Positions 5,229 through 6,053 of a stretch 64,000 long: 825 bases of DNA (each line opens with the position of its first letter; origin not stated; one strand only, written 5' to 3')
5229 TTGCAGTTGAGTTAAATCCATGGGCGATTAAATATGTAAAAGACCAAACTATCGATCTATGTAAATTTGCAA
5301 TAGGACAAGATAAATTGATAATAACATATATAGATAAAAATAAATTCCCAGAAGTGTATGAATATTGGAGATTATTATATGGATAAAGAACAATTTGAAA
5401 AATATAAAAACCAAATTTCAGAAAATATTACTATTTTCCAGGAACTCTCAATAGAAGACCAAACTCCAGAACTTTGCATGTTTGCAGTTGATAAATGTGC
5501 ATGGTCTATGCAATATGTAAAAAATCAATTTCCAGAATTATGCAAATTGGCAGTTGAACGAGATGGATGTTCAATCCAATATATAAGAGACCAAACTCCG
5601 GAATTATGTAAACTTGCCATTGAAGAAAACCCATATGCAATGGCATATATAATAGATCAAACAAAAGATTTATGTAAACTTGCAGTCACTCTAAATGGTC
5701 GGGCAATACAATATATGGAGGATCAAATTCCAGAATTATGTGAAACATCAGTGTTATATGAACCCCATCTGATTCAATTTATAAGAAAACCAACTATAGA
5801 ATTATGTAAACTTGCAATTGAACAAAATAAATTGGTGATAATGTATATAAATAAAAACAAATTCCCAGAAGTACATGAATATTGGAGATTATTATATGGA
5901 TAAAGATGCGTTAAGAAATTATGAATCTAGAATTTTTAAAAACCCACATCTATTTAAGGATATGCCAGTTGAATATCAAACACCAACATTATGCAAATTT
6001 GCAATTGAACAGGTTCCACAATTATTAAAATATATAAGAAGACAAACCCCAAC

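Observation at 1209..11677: Accordion-like array of 18 tandem paralogs whose conserved C-terminus encodes the next gene's ribosome-binding site and start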

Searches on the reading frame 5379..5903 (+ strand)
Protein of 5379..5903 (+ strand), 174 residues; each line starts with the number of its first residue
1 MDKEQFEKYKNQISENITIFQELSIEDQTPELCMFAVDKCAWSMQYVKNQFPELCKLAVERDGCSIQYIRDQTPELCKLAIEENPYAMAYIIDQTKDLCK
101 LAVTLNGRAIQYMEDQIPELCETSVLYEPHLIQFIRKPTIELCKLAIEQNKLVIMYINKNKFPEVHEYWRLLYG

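Call 11: find_homologous_proteins(query=window:5379-5903:+, max_evalue=0.001)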
Query window:5379-5903:+ (174 aa): 99 proteins with E <= 0.001 among 380 candidates.
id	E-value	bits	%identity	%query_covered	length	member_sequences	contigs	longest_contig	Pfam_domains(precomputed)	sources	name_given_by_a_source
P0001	3.5e-58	214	41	90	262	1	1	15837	PF13475.12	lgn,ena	-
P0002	1.2e-46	177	43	74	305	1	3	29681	PF13475.12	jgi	jgi:hypothetical protein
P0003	1.2e-44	170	44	78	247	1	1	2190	PF13475.12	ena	-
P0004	5.3e-41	158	38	83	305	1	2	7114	PF13475.12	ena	-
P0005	5.9e-40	155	44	76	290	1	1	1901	PF13475.12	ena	-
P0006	4.0e-38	149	43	80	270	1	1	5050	PF13475.12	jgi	jgi:hypothetical protein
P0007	5.6e-38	148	40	83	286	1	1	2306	PF13475.12,PF12421.15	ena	-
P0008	6.0e-37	145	46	73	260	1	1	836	PF13475.12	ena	-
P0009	7.2e-37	145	41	78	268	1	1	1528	PF13475.12,PF28071.1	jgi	jgi:hypothetical protein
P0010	8.8e-37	144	45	66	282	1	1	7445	PF13475.12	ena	-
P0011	1.3e-36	144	46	67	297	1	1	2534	PF13475.12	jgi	jgi:hypothetical protein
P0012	3.7e-36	142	50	71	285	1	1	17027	PF13475.12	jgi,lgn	jgi:hypothetical protein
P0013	1.6e-35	140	43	79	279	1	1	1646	PF13475.12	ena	-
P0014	1.8e-35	140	41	77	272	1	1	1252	PF13475.12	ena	-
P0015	4.6e-34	136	53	62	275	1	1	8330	PF13475.12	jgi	jgi:hypothetical protein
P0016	6.1e-34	135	30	76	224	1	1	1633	PF13475.12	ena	-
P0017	9.0e-34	135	37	90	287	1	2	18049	PF13475.12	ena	-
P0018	2.3e-33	133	47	70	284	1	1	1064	PF13475.12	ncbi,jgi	jgi:hypothetical protein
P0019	4.7e-33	132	37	82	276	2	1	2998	PF13475.12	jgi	jgi:hypothetical protein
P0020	1.2e-31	128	41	75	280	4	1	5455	PF13475.12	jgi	-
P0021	3.6e-31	126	41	78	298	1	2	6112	PF13475.12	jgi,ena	jgi:hypothetical protein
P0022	1.6e-30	124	42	79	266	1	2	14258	PF13475.12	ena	-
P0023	1.6e-30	124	44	76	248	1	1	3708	PF13475.12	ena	-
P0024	3.0e-30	123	42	62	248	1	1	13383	PF13475.12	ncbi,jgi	jgi:hypothetical protein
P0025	3.9e-30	123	42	79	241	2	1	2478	PF13475.12,PF13639.13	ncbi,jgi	jgi:hypothetical protein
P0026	4.8e-30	122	39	81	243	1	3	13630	PF13475.12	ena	-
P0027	7.9e-30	122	38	84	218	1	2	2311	PF13475.12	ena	-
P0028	9.4e-30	122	36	90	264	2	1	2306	PF13475.12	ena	-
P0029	1.5e-29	121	39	76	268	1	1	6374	PF13475.12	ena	-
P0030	3.9e-29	120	36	62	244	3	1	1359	PF13475.12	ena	-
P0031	4.7e-29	119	42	79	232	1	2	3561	PF13475.12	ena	-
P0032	1.2e-28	118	40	70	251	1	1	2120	PF13475.12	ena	-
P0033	1.9e-28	117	44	51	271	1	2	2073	PF13475.12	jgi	jgi:hypothetical protein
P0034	2.8e-28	117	38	76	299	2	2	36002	PF13475.12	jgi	-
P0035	4.1e-28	116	44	62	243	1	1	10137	PF13475.12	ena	-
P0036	1.3e-27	115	39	71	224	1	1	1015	PF13475.12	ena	-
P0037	6.7e-27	112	37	78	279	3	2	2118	PF13475.12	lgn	-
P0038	1.6e-26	111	40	65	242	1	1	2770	PF13475.12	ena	-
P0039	1.6e-26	111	38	85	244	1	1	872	PF24703.3,PF13475.12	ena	-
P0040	3.3e-26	110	39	77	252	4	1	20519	PF13475.12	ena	-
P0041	1.6e-25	108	39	75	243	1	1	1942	PF13475.12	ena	-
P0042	3.8e-25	107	35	85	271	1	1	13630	PF13475.12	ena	-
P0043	7.8e-24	102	34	75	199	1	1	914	PF13475.12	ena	-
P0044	8.2e-24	102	33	81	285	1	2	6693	PF24703.3,PF13475.12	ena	-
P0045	1.5e-23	101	35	77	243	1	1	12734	PF13475.12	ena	-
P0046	3.0e-23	100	34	67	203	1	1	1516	PF13475.12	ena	-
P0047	9.4e-23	99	34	79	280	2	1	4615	PF13475.12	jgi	jgi:hypothetical protein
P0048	2.5e-22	97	42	72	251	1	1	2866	PF13475.12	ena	-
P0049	2.9e-22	97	43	59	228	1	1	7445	PF13475.12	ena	-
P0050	4.4e-22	97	39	71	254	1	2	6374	PF13475.12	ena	-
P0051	9.8e-22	95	35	82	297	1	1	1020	PF13475.12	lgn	-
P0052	4.3e-21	93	34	90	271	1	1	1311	PF13475.12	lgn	-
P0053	1.1e-20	92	44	53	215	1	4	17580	PF13475.12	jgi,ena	-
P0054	2.1e-20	91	30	86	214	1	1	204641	PF13475.12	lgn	-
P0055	9.4e-20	89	44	52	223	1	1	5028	PF13475.12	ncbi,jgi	jgi:hypothetical protein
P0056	4.2e-19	87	34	78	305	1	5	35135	PF13475.12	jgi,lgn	jgi:hypothetical protein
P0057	1.2e-18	85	43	56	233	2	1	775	PF13475.12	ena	-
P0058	2.2e-18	85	47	51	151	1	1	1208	PF13475.12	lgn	-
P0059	7.6e-18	83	41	56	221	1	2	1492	PF13475.12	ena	-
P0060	1.2e-17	82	39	62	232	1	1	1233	PF13475.12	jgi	jgi:hypothetical protein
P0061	1.5e-17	82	31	83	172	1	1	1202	PF13475.12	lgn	-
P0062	1.9e-17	82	34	68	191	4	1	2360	PF13475.12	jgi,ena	-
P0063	9.1e-17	79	39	50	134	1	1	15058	PF13475.12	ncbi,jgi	jgi:hypothetical protein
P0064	1.1e-16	79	38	62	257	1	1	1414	PF13475.12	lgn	-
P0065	1.6e-16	79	32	90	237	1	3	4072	PF13475.12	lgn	-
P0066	2.2e-16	78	33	76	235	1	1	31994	PF13475.12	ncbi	-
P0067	3.7e-16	77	38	52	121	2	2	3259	PF13475.12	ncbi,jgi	jgi:hypothetical protein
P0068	5.1e-16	77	37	59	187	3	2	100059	PF13475.12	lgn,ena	-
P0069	8.8e-16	76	39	58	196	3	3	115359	PF13475.12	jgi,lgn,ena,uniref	uniref:DUF4116 domain-containing protein n=1 Tax=viral metagenome TaxID=1070528 RepID=A0A6C0EBP8_9ZZ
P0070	1.1e-15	76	39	51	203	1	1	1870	PF13475.12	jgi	jgi:hypothetical protein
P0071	2.7e-15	74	34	56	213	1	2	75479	PF13475.12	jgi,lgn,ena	-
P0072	3.8e-15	74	43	51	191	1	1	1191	PF13475.12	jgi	jgi:hypothetical protein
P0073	8.7e-15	73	35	56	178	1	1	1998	PF13475.12,PF09250.17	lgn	-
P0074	1.6e-14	72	36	59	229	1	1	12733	PF13475.12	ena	-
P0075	1.2e-13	69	45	39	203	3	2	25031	PF13475.12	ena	-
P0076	2.0e-13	68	26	76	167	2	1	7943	PF13475.12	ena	-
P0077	2.7e-13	68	35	52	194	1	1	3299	PF13475.12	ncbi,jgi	jgi:hypothetical protein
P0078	2.1e-12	65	30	57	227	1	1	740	PF13475.12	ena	-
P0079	2.5e-12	65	51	36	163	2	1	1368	PF13475.12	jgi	jgi:hypothetical protein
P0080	3.6e-12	64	32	76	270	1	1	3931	PF13475.12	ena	-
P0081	4.7e-12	64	42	44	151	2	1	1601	PF13475.12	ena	-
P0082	1.0e-11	63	31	64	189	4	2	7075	PF13475.12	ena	-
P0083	2.5e-11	62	44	42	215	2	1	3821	PF13475.12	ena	-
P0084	3.7e-10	58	41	37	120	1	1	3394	PF13475.12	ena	-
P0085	9.8e-10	56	39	48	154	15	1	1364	PF13475.12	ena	-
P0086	1.0e-9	56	42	44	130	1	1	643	PF13475.12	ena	-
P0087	2.9e-9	55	38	48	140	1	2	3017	PF13475.12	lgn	-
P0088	3.5e-9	55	36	58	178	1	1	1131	PF13475.12,PF17126.12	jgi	jgi:hypothetical protein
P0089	5.5e-9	54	36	53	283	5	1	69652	PF13475.12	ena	-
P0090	6.2e-9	54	38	47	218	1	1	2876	PF13475.12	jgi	jgi:hypothetical protein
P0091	6.3e-9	54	31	89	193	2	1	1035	PF13475.12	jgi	-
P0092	7.4e-9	54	32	82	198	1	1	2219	PF13475.12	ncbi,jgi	jgi:hypothetical protein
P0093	8.8e-9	53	35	68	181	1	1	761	PF13475.12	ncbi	-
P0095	4.1e-8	51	43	40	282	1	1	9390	PF13475.12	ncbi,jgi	jgi:hypothetical protein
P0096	3.1e-6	45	32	48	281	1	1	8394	PF13475.12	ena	-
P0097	6.7e-6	44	31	50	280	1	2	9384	PF13475.12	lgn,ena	-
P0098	1.1e-5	43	51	26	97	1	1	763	PF13475.12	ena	-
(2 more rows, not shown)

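Call 45: find_related_loci(query=A1, collection=viral_contigs, flank=10000)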
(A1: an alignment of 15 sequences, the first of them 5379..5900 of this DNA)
Query A1 (174 aa) in viral_contigs; peptide patterns used: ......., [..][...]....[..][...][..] (x = any residue, [..] = any of these).
45 stretches matched a pattern, but none encodes a relative of the query by tblastn (E <= 1e-3).

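Call 50: predict_structure(alignment_id=A1)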
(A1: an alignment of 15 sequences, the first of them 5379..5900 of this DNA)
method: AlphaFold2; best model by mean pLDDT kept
length: 174 residues; sequences in the alignment: 15
mean_pLDDT: 97.4   pTM: 0.87
mean pLDDT of the five models: 97.4, 97.2, 97.1, 96.9, 96.7
residues with pLDDT >= 90: 173; 70-90: 1; 50-70: 0; < 50: 0
segments of 3 or more residues with pLDDT < 50: none
pLDDT, mean of each block of 10 residues (from residue 1): 95 94 95 98 97 99 98 99 98 98 98 97 98 98 98 98 98 94
secondary structure, 60 per line:
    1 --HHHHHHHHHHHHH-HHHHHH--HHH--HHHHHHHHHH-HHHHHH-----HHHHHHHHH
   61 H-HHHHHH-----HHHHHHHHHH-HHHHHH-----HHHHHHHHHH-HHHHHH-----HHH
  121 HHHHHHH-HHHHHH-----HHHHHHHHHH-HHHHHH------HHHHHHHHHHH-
elements in order: H3-15 H17-22 H30-39 H41-46 H52-61 H63-68 H74-83 H85-90 H96-105 H107-112 H118-127 H129-134 H140-149 H151-156 H163-173

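Call 54: fold_search(model_id=the predicted structure, library=pdb)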
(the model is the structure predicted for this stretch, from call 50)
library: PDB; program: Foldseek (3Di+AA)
matches with E <= 10: 249; with E <= 0.001: 0
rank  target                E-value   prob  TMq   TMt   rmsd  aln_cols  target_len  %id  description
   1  5k7v_A                1.7e-01  0.15  0.16  0.13  16.9       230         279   15  Computational Design of Self-Assembling Cyclic Protein Homooligomers (released 2017-04-12)
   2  9ijj_AA               3.4e-01  0.12  0.16  0.08  14.5       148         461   18  In situ structure of the central apparatus in mouse sperm axoneme. (released 2025-06-04)
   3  9ijj_AK               3.7e-01  0.12  0.15  0.08  13.9       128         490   19  In situ structure of the central apparatus in mouse sperm axoneme. (released 2025-06-04)
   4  9ijj_AO               3.7e-01  0.12  0.15  0.08  13.9       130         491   18  In situ structure of the central apparatus in mouse sperm axoneme. (released 2025-06-04)
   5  9ijj_AQ               3.9e-01  0.12  0.15  0.08  13.8       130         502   18  In situ structure of the central apparatus in mouse sperm axoneme. (released 2025-06-04)
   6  7sqc_J3               4.1e-01  0.11  0.16  0.09  14.9       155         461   14  Ciliary C1 central pair apparatus isolated from Chlamydomonas reinhardtii (released 2022-04-13)
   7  9ijj_AD               4.3e-01  0.10  0.15  0.08  14.8       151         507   17  In situ structure of the central apparatus in mouse sperm axoneme. (released 2025-06-04)
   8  9ijj_AC               5.0e-01  0.09  0.15  0.08  14.7       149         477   17  In situ structure of the central apparatus in mouse sperm axoneme. (released 2025-06-04)
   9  3wpt_B                5.7e-01  0.11  0.16  0.09  13.7       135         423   12  Crystal structure of closed dimer of human importin-alpha1 (Rch1) (released 2015-01-21)
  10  8fin_B                5.7e-01  0.10  0.15  0.15  15.2       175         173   14  Multi-state design of two-state switchable hinge proteins (released 2023-08-16)
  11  8fzk_D                5.7e-01  0.08  0.14  0.08  14.4       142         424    8  Dimeric human importin alpha subunit (released 2023-02-08)
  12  3nd2                  6.3e-01  0.15  0.22  0.07  14.4       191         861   12  Structure of Yeast Importin-beta (Kap95p) (released 2010-07-07)
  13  4d49_A                6.9e-01  0.18  0.24  0.20  13.0       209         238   15  Crystal structure of computationally designed armadillo repeat proteins for modular peptide recognition. (released 2016-01-13)
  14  9ijj_AT               6.9e-01  0.08  0.15  0.08  14.7       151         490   17  In situ structure of the central apparatus in mouse sperm axoneme. (released 2025-06-04)
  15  9ijj_AL               6.9e-01  0.08  0.15  0.08  14.7       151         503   17  In situ structure of the central apparatus in mouse sperm axoneme. (released 2025-06-04)
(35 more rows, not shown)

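Call 57: find_related_loci(query=A1, collection=metagenome_contigs, flank=10000)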
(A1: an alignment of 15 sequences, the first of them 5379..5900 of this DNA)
Query A1 (174 aa) in metagenome_contigs; peptide patterns used: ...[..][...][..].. (x = any residue, [..] = any of these).
153 stretches matched a pattern, but none encodes a relative of the query by tblastn (E <= 1e-3).

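Call 82: search_protein_families(library=padloc, proteins=[window:5379-5903:+], max_evalue=0.01)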
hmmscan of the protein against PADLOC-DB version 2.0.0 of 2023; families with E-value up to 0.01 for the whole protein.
window:5379-5903:+ (174 aa): 0 families

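Call 83: search_protein_families(library=phrogs, proteins=[window:5379-5903:+], max_evalue=0.001)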
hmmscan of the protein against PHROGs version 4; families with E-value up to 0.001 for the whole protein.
window:5379-5903:+ (174 aa): 4 families
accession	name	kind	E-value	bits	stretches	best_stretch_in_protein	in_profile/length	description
phrog_5925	-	unknown function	2e-14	54.6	1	7-150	43-185/228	-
phrog_17056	-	unknown function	3.1e-10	41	1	4-160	224-381/420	-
phrog_25923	-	unknown function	7.3e-09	36.3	1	43-103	263-323/366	-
phrog_35305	-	unknown function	0.00025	21.8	0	65-111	94-140/195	-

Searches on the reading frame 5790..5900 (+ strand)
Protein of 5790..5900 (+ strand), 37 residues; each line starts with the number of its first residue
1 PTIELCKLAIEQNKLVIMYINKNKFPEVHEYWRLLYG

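Call 74: search_protein_representatives(alignment_id=A5)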
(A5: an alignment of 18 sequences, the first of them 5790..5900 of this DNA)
Query: 18 sequences, 37 profile positions. Proteins with E-value up to 0.001 (for the whole library): 4400; up to 1e-10: 1208; up to 1e-30: 26. The best 150 are listed.
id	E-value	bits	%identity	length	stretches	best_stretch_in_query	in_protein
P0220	2.6e-46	171.1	-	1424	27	1-24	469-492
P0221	2.9e-45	167.7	-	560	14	1-21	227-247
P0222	3.5e-41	154.6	-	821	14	2-24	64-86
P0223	1.7e-37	142.9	-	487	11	1-20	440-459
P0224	7.3e-37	140.8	-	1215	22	1-22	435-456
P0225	3.9e-36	138.5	-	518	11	1-22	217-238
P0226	8.3e-36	137.5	-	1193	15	2-21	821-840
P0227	8.8e-36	137.4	-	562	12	1-30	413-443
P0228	1.3e-35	136.8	-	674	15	1-22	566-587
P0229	4.6e-35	135.1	-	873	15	1-28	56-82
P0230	8.6e-35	134.2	-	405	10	1-24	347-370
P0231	5.0e-34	131.8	-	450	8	1-20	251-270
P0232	7.3e-34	131.2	-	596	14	1-21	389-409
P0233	1.2e-33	130.5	-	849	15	1-20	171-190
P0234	1.8e-33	130.0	-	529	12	1-25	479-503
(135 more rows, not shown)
